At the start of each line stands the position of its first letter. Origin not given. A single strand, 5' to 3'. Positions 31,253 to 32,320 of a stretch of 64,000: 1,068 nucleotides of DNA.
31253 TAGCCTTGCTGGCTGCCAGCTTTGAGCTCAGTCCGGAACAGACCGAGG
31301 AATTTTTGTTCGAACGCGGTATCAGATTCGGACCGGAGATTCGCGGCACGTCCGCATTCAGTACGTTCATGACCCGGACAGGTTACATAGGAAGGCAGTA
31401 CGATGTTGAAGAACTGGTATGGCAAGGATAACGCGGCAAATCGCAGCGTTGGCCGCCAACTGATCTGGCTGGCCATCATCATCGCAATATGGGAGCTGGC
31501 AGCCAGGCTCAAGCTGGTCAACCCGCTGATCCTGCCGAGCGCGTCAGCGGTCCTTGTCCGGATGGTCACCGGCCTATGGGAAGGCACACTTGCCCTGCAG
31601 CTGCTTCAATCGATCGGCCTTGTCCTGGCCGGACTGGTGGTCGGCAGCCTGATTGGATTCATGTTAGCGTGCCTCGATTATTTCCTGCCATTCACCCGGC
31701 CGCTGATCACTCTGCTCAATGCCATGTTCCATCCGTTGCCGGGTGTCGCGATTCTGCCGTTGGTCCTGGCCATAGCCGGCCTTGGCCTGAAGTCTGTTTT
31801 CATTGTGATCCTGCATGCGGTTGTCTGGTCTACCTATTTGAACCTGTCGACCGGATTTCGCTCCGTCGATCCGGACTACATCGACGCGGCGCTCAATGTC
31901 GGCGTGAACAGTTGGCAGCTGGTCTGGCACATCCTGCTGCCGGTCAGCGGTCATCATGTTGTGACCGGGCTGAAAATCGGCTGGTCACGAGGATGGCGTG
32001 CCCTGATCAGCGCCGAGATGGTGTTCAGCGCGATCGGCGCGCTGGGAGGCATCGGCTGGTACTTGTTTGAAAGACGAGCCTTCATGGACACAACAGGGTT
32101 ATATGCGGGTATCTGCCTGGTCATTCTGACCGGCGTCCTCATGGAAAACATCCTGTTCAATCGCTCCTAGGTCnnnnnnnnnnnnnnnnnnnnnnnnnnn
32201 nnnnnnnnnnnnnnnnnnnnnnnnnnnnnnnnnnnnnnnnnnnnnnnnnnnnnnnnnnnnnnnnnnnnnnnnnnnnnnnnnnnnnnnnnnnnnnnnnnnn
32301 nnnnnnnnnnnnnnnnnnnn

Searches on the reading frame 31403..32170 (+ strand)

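Call 5: search_protein_families(library=pfam, proteins=[window:31403-32170:+])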
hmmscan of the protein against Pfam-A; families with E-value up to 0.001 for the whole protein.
window:31403-32170:+ (255 aa): 1 family
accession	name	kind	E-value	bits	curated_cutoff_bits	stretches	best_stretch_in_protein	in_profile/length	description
PF00528.27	BPD_transp_1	-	6.4e-17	62.3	26.4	1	81-248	1-172/184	Binding-protein-dependent transport system inner membrane component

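Call 6: search_protein_families(library=ncbifam, proteins=[window:31403-32170:+])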
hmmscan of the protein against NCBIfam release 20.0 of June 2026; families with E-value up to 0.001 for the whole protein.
window:31403-32170:+ (255 aa): 8 families
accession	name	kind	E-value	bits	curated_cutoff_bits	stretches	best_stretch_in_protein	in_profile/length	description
NF040733.1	ABC_perm_U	equivalog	5.5e-25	88.3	295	1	18-251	10-238/251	ABC transporter permease subunit SaoP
NF007545.0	PRK10160.1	equivalog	7.2e-24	84.6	342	1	12-248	20-257/275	taurine ABC transporter permease TauC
NF008470.0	PRK11365.1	equivalog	2.6e-13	50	347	1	25-247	20-238/263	aliphatic sulfonate ABC transporter permease SsuC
TIGR01183.1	ntrB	equivalog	6.6e-13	48.8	209.05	1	62-249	14-197/202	nitrate ABC transporter permease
TIGR01581.1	Mo_ABC_porter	hypoth_equivalog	1.6e-06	27.8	210.3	1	139-197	111-171/225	ABC transporter permease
TIGR03416.1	ABC_choXWV_perm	equivalog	2.9e-05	23.7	363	1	24-246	50-263/267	choline ABC transporter permease subunit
TIGR02141.1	modB_ABC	equivalog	4.7e-05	23.1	182.6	1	135-196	83-147/208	molybdate ABC transporter permease subunit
TIGR02138.1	phosphate_pstC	equivalog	0.00055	19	196.45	1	151-196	174-219/296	phosphate ABC transporter permease subunit PstC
